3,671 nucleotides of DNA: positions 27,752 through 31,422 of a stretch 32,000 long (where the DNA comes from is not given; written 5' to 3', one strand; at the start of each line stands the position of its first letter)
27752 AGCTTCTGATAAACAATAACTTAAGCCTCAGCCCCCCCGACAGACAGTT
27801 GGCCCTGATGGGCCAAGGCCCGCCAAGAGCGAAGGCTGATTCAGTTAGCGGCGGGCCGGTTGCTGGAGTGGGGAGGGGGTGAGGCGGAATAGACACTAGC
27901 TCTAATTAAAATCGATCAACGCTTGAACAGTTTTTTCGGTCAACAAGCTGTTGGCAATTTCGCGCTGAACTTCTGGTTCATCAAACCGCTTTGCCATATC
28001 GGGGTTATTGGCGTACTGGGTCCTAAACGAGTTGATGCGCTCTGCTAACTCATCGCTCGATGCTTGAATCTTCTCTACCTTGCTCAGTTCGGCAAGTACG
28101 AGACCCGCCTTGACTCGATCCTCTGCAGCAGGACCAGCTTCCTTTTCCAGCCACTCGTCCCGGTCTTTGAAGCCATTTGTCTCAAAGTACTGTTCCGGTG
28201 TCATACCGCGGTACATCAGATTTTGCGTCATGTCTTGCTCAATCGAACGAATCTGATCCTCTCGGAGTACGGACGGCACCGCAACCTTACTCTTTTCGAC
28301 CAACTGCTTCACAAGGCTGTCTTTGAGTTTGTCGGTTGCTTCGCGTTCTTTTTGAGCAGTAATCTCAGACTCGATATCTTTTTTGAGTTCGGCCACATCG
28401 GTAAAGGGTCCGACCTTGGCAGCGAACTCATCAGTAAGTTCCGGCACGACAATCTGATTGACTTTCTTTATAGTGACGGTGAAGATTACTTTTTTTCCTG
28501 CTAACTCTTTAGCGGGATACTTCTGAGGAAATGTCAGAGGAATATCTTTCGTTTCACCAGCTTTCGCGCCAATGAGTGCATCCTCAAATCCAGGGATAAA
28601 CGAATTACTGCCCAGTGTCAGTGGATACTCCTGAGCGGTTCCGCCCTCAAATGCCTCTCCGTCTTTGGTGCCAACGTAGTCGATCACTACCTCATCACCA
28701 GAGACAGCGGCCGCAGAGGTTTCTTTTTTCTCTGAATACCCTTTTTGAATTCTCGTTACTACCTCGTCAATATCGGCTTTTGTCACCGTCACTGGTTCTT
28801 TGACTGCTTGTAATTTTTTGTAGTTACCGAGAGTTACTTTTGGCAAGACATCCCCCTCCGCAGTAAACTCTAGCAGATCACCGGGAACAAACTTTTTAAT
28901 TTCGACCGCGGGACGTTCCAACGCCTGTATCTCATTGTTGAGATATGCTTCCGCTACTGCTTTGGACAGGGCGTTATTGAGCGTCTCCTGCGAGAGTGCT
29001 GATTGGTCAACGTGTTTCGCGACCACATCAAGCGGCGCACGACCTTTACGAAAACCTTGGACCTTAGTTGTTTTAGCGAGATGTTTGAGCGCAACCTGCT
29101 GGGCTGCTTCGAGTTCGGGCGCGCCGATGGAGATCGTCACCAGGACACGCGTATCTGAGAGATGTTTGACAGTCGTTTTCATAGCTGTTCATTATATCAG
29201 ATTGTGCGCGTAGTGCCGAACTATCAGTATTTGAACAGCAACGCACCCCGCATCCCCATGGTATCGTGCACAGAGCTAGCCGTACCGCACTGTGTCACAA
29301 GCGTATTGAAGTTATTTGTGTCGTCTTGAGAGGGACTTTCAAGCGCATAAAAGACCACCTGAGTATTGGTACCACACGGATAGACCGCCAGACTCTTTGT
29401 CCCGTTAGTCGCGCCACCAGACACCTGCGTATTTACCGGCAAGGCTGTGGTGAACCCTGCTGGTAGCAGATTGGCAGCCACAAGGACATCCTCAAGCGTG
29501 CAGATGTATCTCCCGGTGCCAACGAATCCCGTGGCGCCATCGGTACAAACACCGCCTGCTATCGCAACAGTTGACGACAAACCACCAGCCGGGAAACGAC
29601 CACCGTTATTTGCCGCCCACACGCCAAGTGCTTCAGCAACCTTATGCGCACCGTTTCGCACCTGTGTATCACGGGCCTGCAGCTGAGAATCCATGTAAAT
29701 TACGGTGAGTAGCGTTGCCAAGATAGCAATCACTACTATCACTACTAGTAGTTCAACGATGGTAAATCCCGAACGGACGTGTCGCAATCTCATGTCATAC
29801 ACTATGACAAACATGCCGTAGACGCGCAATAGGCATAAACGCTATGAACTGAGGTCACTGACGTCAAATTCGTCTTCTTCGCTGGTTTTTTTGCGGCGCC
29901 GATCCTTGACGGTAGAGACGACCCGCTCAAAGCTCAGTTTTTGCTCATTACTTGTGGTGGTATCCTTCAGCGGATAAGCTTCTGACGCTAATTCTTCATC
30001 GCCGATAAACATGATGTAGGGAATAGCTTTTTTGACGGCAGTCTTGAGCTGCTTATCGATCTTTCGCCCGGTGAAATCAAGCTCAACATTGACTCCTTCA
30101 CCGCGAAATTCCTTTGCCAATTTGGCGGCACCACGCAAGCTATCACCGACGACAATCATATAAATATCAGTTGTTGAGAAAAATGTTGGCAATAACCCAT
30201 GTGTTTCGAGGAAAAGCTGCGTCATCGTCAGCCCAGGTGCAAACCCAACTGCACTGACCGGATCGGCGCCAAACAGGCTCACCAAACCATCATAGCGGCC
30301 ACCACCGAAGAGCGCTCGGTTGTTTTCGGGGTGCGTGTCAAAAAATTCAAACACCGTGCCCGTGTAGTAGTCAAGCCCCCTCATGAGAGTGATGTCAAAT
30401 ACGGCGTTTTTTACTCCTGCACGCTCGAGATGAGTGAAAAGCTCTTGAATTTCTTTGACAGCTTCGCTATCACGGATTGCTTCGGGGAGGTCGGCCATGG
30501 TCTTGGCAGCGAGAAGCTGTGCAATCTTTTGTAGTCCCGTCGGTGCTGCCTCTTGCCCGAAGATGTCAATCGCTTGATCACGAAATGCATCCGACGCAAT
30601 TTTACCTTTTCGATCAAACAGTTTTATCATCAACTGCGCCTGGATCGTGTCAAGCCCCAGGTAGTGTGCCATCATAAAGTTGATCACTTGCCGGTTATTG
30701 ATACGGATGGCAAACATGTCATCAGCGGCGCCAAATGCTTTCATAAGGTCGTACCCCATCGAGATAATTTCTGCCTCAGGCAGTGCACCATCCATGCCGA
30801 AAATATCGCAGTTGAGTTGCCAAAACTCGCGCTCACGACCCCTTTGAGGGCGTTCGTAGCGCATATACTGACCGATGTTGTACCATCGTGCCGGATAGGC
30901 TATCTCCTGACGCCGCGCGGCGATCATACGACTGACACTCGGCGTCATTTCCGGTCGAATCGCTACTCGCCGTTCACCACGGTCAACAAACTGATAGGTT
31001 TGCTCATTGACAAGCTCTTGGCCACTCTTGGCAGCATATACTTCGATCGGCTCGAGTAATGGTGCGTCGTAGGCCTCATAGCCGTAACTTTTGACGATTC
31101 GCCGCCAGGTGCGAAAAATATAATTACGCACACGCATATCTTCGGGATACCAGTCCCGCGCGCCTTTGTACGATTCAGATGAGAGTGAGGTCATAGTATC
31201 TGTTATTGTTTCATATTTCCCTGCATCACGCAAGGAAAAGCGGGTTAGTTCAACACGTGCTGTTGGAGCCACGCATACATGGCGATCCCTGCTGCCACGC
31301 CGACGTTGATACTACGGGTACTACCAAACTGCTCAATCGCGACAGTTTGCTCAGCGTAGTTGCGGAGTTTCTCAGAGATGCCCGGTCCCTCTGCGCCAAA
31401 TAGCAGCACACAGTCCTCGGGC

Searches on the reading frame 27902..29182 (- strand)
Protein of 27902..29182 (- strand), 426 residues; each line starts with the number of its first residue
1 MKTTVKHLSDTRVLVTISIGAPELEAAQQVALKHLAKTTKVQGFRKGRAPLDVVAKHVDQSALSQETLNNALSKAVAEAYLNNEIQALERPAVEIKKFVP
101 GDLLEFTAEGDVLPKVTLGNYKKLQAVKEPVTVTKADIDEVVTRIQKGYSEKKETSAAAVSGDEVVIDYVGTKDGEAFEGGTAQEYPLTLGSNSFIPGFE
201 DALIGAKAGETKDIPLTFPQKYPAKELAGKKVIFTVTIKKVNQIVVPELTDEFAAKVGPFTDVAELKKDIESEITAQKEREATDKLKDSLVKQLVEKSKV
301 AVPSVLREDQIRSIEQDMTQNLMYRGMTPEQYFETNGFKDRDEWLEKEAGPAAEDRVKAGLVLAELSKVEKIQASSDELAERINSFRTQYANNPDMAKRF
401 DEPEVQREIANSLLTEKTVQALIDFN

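Call 80: search_protein_families(library=pfam, proteins=[window:27902-29182:-], max_evalue=0.001)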
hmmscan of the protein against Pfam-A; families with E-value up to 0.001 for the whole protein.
window:27902-29182:- (426 aa): 3 families
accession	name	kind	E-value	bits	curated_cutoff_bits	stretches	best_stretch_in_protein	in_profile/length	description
PF05697.18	Trigger_N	-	1.7e-33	116.4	22.2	1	1-144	1-143/144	Bacterial trigger factor protein (TF)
PF05698.19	Trigger_C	-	1.6e-25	90.4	22.7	1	263-423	2-161/162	Bacterial trigger factor protein (TF) C-terminus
PF00254.34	FKBP_C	-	2.8e-16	60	21.1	1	158-238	4-93/94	FKBP-type peptidyl-prolyl cis-trans isomerase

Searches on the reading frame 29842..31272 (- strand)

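Call 80: search_protein_families(library=pfam, proteins=[window:29842-31272:-], max_evalue=0.001)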
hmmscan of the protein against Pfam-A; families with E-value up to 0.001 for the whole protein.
window:29842-31272:- (476 aa): 3 families
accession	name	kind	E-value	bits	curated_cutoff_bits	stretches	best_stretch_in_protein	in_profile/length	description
PF13393.11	tRNA-synt_His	-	9.5e-46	156.9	25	1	37-346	1-303/308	Histidyl-tRNA synthetase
PF03129.25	HGTP_anticodon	-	2e-13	50.7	21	1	373-457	5-93/94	Anticodon binding domain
PF00587.30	tRNA-synt_2b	-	2.4e-07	31.4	29.3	1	93-199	1-104/179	tRNA synthetase class II core domain (G, H, P, S and T)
